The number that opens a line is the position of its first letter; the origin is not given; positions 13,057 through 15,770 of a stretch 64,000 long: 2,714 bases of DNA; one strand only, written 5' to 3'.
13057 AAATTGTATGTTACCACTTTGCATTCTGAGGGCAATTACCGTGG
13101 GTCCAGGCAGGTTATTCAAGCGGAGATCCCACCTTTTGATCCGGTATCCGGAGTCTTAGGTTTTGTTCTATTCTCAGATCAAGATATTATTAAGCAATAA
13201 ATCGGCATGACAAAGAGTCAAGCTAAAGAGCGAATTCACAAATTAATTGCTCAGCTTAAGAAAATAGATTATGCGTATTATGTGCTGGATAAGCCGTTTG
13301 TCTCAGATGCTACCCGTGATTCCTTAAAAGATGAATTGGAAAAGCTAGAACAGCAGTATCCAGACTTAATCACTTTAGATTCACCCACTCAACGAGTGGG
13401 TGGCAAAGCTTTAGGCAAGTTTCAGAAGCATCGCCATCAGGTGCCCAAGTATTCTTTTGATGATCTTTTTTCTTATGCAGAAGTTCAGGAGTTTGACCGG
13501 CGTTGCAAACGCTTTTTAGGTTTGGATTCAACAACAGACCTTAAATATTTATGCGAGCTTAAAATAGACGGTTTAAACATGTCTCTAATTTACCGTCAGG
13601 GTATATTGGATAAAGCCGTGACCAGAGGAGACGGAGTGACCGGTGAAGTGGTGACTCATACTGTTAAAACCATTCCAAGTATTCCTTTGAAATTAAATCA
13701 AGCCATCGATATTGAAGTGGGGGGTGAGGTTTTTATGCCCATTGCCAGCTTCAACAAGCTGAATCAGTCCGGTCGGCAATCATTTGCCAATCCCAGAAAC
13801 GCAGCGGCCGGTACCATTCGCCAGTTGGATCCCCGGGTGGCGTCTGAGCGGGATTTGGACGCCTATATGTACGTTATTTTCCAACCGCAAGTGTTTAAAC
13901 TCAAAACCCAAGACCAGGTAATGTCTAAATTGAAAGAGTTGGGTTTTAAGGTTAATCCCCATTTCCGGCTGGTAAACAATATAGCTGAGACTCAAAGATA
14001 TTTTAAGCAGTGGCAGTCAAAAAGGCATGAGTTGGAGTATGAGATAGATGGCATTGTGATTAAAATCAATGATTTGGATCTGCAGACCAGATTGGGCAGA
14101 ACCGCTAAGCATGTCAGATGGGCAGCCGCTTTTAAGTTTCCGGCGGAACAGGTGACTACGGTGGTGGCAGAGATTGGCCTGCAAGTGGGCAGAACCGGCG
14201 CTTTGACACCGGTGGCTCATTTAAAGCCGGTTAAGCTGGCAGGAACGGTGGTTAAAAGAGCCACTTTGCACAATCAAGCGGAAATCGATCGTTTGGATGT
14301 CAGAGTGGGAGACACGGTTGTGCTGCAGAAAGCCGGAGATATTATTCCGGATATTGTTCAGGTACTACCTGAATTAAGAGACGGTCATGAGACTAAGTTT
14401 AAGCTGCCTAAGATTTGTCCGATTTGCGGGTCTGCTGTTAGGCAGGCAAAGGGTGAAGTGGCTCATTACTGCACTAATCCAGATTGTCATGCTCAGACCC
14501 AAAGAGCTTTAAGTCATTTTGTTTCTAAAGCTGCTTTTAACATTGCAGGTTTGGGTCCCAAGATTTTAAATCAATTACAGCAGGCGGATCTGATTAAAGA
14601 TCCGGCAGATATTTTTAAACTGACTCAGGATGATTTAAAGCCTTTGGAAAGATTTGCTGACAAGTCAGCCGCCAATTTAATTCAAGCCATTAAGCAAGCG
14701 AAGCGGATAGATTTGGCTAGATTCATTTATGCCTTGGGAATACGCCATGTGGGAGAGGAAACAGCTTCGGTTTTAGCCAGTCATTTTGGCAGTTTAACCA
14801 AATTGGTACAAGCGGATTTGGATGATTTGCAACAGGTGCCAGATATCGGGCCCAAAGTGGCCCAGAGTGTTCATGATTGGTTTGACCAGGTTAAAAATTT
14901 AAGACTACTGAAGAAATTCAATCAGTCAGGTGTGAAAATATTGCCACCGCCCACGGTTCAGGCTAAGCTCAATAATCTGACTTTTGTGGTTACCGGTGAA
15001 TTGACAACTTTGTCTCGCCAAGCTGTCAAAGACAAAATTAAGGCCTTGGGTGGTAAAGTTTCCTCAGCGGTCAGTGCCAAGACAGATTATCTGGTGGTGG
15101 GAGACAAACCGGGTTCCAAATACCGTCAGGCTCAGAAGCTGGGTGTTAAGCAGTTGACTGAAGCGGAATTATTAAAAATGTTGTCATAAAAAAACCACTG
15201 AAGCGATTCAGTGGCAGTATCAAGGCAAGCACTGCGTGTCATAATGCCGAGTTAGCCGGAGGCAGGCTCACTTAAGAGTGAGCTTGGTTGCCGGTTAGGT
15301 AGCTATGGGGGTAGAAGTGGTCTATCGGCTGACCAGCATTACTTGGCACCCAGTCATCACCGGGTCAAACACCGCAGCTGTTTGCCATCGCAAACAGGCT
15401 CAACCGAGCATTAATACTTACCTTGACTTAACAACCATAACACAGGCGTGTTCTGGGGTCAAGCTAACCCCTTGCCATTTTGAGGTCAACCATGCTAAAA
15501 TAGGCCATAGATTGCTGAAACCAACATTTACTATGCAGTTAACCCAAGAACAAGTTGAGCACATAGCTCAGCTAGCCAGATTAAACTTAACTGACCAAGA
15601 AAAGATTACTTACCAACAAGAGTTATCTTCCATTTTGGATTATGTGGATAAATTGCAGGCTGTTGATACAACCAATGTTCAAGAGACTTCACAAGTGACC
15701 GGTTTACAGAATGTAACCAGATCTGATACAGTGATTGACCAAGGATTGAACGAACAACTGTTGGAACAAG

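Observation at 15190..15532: Unexplained ~340-nt hairpin-rich non-coding region between ligA and gatC (candidate structured RNA)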

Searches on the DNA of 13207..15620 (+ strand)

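Call 4: search_rna_families(source=window, start=15100, end=15620, threshold=evalue, max_evalue=10, show_alignments=3)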
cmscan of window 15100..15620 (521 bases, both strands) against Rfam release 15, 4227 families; matches with E-value up to 10: 1.
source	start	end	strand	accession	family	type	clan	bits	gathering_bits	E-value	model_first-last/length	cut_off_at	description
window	15181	15241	-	RF01795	FourU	Cis-reg; thermoregulator;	-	21.6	60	0.083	1-65/65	no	FourU thermometer RNA element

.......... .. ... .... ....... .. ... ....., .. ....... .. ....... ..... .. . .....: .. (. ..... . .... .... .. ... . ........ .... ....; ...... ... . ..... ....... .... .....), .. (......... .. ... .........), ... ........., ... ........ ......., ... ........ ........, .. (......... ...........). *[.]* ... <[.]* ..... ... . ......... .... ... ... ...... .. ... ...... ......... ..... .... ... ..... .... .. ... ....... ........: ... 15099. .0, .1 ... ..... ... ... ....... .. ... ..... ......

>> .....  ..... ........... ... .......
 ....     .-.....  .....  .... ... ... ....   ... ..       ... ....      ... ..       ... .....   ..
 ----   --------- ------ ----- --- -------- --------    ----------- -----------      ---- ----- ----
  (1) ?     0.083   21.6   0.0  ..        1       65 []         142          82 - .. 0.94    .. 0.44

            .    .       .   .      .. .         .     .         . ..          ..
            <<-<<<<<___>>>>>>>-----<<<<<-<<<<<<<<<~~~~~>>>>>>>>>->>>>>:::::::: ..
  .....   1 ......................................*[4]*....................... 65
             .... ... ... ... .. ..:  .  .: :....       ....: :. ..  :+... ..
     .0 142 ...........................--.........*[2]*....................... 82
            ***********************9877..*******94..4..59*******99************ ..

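Call 18: search_rna_families(sources=[L001, L002, L003, L004, L005, L006, L007, L008, L010, L011, L012, L013, L014, L016], threshold=gathering)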
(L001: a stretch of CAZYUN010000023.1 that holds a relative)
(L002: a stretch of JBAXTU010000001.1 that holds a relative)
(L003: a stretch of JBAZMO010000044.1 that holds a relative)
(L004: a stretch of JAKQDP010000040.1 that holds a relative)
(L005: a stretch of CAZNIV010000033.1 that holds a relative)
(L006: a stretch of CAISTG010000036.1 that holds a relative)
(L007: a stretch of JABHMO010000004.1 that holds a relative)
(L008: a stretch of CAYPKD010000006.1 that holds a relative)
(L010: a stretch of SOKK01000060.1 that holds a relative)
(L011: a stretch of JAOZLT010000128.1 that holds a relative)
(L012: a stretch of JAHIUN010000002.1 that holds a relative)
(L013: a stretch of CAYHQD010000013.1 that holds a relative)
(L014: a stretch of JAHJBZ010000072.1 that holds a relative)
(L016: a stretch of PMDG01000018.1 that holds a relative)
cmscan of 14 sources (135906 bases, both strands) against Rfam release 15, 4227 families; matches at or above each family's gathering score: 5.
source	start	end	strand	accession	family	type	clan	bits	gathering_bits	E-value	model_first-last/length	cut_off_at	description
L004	10364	10448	+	RF00005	tRNA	Gene; tRNA;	CL00001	56.2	29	4.2e-09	1-71/71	no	tRNA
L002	9589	9673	+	RF00005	tRNA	Gene; tRNA;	CL00001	54.1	29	1.6e-08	1-71/71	no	tRNA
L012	7732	7819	-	RF00005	tRNA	Gene; tRNA;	CL00001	52.7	29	3.8e-08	1-71/71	no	tRNA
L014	8600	8687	-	RF00005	tRNA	Gene; tRNA;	CL00001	52.7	29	3.8e-08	1-71/71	no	tRNA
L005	10058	10144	+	RF00005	tRNA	Gene; tRNA;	CL00001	51.1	29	1e-07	1-71/71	no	tRNA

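Call 21: search_rna_families(source=L004, start=7000, end=7570, threshold=evalue, max_evalue=10, show_alignments=3)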
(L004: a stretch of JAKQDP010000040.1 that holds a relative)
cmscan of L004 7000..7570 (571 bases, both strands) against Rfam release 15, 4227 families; matches with E-value up to 10: 27.
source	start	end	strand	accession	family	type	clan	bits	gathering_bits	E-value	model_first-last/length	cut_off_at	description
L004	7108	7156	-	RF04134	MIR7504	Gene; miRNA;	-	29.7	83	0.0032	1-124/124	no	MIR7504 microRNA precursor family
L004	7109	7168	-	RF02363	Yfr11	Gene; sRNA;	-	28.4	44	0.021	1-144/144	no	Cyanobacterial functional RNA 11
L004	7100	7165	-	RF04246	MIR169_8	Gene; miRNA;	CL00098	26.6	107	0.0091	1-137/137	no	MIR169_8 microRNA precursor family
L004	7059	7164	+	RF01584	snoR03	Gene; snRNA; snoRNA; HACA-box;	-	24.6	80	0.87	1-163/163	no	small nucleolar RNA snoR03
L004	7031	7155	+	RF01606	plasmodium_snoR31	Gene; snRNA; snoRNA; HACA-box;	-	23.5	60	0.84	1-145/145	no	small nucleolar RNA snoR31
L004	7087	7159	+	RF02618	SSRC34_2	Gene; sRNA;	-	22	48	0.35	9-77/125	no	Streptococcus sRNA 34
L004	7112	7152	-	RF03664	MIR6288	Gene; miRNA;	-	21.8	74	0.095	1-92/92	no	MIR6288 microRNA precursor family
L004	7090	7184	+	RF00766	mir-335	Gene; miRNA;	-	20.8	64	0.055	1-92/92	no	mir-335 microRNA precursor family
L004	7096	7168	+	RF03423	mir-962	Gene; miRNA;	-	20.3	70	0.21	1-92/92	no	mir-962 microRNA precursor family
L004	7180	7281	+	RF02064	STnc370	Gene; sRNA;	-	19.9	54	6.6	1-71/71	no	Enterobacterial sRNA STnc370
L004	7106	7171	-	RF01606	plasmodium_snoR31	Gene; snRNA; snoRNA; HACA-box;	-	19.7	60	4.7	78-140/145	no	small nucleolar RNA snoR31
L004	7098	7165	-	RF04128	MIR8562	Gene; miRNA;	-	19.4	211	0.33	82-162/242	no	MIR8562 microRNA precursor family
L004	7481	7546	+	RF03002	lysM-Prevotella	Cis-reg;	-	19.2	66.6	2.8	1-66/66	no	lysM-Prevotella RNA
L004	7253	7309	-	RF00521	SAM_alpha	Cis-reg; riboswitch;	-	18.5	36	0.095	1-79/79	no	Alpha-proteobacteria SAM riboswitch aptamer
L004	7100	7164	-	RF02009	mir-987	Gene; miRNA;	-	17.7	98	1.5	1-92/92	no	mir-987 microRNA precursor family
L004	7063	7176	-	RF02618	SSRC34_2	Gene; sRNA;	-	17.6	48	3.2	1-125/125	no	Streptococcus sRNA 34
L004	7193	7276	+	RF02057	STnc40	Gene; sRNA;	-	17.5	45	2.9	1-70/70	no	Salmonella enterica sRNA STnc40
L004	7192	7276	+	RF04181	rteR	Gene; sRNA;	-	17.4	72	5.9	1-84/84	no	rteR sRNA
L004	7110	7154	-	RF04207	MIR5048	Gene; miRNA;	-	16.9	160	0.11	1-356/356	no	MIR5048 microRNA precursor family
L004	7066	7120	+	RF04064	MIR5267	Gene; miRNA;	-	16.9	87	6.3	1-81/81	no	MIR5267 microRNA precursor family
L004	7100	7165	+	RF04128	MIR8562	Gene; miRNA;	-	16.7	211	1.3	75-169/242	no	MIR8562 microRNA precursor family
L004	7136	7278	+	RF01859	Phe_leader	Cis-reg; leader;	-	16.4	55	5.4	1-125/125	no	Phenylalanine leader peptide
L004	7019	7054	+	RF00439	SNORD87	Gene; snRNA; snoRNA; CD-box;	-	15.7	50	5.2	1-85/85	no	Small nucleolar RNA SNORD87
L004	7052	7159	+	RF01639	ceN49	Gene; snRNA; snoRNA; HACA-box;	-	14.4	65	2.5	1-134/134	no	Caenorhabditis snoRNA ceN49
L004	7196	7245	+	RF00934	mir-463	Gene; miRNA;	-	14.4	70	9.9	1-66/66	no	mir-463 microRNA precursor family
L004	7088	7119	+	RF00522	PreQ1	Cis-reg; riboswitch;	-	14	39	4.4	1-45/45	no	PreQ1 (pre queuosine) riboswitch aptamer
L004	7114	7173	-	RF02377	SurA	Gene; sRNA;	-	10.6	100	2.4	1-279/279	no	SurA sRNA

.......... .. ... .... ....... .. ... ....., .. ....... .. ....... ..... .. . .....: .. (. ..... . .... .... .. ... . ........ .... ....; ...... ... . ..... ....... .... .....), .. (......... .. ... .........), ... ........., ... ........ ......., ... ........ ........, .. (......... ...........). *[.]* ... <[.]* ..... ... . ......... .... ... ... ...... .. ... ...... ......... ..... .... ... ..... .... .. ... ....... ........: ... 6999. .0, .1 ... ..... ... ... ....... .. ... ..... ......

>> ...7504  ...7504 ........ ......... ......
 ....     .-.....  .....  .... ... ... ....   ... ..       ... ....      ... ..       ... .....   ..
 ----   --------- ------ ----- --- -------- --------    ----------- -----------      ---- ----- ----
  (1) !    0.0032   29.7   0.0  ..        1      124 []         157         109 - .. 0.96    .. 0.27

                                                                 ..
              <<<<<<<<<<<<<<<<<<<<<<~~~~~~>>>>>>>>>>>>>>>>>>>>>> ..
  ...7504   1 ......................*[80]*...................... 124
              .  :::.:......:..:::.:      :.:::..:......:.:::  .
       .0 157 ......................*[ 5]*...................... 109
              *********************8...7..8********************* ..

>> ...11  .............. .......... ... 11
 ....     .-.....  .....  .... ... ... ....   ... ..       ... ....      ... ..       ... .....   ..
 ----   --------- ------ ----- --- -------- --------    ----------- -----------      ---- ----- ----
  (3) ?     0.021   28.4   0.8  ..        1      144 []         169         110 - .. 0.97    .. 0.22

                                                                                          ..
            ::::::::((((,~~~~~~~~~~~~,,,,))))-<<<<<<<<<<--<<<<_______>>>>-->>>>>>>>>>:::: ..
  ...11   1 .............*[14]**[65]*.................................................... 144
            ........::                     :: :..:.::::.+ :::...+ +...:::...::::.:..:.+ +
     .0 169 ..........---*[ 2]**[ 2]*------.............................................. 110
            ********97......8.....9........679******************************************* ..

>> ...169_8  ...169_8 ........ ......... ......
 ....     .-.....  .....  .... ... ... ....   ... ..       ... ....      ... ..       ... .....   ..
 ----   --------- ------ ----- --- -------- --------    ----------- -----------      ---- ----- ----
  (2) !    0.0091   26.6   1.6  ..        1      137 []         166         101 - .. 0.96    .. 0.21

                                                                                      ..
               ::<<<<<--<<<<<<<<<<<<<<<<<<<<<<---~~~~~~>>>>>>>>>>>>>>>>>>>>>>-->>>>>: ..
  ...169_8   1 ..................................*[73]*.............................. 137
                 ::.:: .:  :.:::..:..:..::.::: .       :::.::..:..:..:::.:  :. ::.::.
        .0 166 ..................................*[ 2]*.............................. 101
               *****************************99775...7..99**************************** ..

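Call 48: search_dna_similar(query=window:15190-15470:-, collection=phages, mode=distant, max_evalue=0.01, max_rows=10)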
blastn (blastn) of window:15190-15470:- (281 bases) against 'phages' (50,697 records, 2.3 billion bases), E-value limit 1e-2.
No match.

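Call 49: search_dna_similar(query=window:15190-15470:-, collection=plasmids, mode=distant, max_evalue=0.01, max_rows=10)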
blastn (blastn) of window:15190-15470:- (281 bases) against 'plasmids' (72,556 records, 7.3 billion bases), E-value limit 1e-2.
No match.
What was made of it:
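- Phage and plasmid collections gave nothing (calls 48, 49).
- Tried and rejected: Phage and plasmid collections (calls 48, 49): no match.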

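Call 58: search_rna_families(source=L061, start=5880, end=6200, threshold=evalue, max_evalue=10, show_alignments=2)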
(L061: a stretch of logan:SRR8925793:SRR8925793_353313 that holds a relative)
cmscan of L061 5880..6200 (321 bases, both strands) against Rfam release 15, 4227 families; matches with E-value up to 10: 1.
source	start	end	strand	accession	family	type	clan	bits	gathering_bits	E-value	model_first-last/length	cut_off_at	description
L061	5895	5936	+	RF03904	MIR7991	Gene; miRNA;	-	13.3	58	8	1-47/47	no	MIR7991 microRNA precursor family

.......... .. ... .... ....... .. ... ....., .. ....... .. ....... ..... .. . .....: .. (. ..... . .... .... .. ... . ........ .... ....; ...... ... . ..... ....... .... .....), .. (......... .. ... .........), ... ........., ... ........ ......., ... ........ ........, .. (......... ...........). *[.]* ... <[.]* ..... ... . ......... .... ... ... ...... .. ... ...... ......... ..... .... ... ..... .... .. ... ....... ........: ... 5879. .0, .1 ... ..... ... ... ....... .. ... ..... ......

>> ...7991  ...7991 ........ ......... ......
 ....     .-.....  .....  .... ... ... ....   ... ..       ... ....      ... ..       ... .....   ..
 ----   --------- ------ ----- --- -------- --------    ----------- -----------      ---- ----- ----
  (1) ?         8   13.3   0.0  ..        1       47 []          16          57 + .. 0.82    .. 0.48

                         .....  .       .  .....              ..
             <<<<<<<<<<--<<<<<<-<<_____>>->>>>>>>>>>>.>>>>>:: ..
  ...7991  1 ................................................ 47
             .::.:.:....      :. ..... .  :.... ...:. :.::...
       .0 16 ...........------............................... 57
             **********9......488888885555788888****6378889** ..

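Call 88: build_rna_model(alignment_id=A4, structure=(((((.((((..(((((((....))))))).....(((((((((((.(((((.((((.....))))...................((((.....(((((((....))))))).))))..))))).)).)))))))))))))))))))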
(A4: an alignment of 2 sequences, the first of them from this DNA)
Model R1 built from alignment A4 (2 sequences, 146 columns); structure: as given.
model positions 146; base pairs 47; branch points 2; effective number of sequences 0.65; information 0.591 bits per position. Calibrated on 0.2 Mb of random sequence (short: E-values are rough).
structure used (alignment columns):
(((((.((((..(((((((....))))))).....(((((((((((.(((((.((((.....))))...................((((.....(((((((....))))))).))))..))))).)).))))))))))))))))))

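Call 89: search_with_rna_model(model_id=R1, sources=[window, L001, L002, L003, L004, L005, L006, L007, L008, L009, L010, L011, L012, L013, L014, L015, L016, L017, L018, L019, L020, L026, L027, L029, L033, L035, L036, L037, L038, L039, L041, L042, L043, L045, L047, L051, L053, L054, L056, L057, L058, L059, L060, L061, L062, L063, L064], max_evalue=10, show_alignments=3)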
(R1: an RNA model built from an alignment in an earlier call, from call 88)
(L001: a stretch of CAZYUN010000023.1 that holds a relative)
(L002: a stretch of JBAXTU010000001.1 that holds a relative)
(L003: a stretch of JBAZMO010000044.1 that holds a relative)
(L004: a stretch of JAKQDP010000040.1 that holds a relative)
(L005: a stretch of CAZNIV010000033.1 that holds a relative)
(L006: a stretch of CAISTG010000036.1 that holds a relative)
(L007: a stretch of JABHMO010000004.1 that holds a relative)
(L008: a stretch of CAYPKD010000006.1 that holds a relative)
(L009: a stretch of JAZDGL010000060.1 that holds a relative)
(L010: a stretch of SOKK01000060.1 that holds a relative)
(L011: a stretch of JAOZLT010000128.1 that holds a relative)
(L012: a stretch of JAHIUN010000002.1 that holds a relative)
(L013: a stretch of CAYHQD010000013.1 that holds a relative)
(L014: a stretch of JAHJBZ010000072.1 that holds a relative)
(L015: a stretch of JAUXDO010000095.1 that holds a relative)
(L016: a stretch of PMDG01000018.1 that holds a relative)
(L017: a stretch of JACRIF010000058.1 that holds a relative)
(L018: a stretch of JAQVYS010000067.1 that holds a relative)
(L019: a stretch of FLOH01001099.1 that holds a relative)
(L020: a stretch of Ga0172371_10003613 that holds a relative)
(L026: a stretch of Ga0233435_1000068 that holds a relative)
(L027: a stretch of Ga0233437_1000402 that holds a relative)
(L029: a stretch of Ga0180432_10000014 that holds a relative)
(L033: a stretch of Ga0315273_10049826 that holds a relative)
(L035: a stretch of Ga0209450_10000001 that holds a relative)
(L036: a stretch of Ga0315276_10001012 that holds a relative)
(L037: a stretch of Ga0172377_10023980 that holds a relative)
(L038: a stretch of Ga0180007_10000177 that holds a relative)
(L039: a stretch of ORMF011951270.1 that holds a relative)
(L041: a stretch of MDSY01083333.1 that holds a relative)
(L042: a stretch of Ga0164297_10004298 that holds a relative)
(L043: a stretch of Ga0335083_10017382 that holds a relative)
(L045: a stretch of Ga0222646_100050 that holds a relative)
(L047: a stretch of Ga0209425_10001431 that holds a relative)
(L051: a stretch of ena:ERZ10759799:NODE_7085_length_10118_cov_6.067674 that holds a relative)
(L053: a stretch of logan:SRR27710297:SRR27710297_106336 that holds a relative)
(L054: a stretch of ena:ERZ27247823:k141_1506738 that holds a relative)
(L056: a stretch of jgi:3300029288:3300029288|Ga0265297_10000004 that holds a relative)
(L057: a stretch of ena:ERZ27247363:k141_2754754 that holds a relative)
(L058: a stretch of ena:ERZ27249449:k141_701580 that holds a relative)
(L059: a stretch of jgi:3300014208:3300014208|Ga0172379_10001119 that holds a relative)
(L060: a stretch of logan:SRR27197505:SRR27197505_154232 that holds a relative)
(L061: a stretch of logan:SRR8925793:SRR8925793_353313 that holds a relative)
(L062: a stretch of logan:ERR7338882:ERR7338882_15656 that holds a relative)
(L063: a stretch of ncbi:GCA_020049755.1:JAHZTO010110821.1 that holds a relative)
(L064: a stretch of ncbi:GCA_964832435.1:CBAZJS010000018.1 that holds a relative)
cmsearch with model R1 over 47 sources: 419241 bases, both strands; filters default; matches with E-value up to 10: 1.
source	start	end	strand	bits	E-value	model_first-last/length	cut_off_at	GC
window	15232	15377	-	184.7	5.2e-41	1-146/146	no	0.55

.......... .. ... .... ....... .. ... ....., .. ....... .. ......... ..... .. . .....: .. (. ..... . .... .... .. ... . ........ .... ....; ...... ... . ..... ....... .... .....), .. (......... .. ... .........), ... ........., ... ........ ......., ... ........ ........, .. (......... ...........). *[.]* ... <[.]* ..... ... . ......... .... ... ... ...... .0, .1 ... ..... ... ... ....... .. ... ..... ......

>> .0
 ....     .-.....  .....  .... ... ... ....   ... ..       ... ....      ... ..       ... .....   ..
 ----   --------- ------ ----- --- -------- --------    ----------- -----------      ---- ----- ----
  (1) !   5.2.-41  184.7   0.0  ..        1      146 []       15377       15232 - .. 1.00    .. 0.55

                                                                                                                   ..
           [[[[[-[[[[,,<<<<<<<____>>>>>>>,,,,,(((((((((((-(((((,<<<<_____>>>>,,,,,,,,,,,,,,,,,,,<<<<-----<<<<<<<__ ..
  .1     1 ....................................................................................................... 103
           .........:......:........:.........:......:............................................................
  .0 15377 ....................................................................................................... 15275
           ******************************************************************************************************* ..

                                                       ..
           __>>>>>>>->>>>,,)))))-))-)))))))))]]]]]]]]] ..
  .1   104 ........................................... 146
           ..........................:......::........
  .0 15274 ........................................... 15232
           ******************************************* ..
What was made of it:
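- A single-sequence covariance model of the C domain found only itself in 419 kb (call 89).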
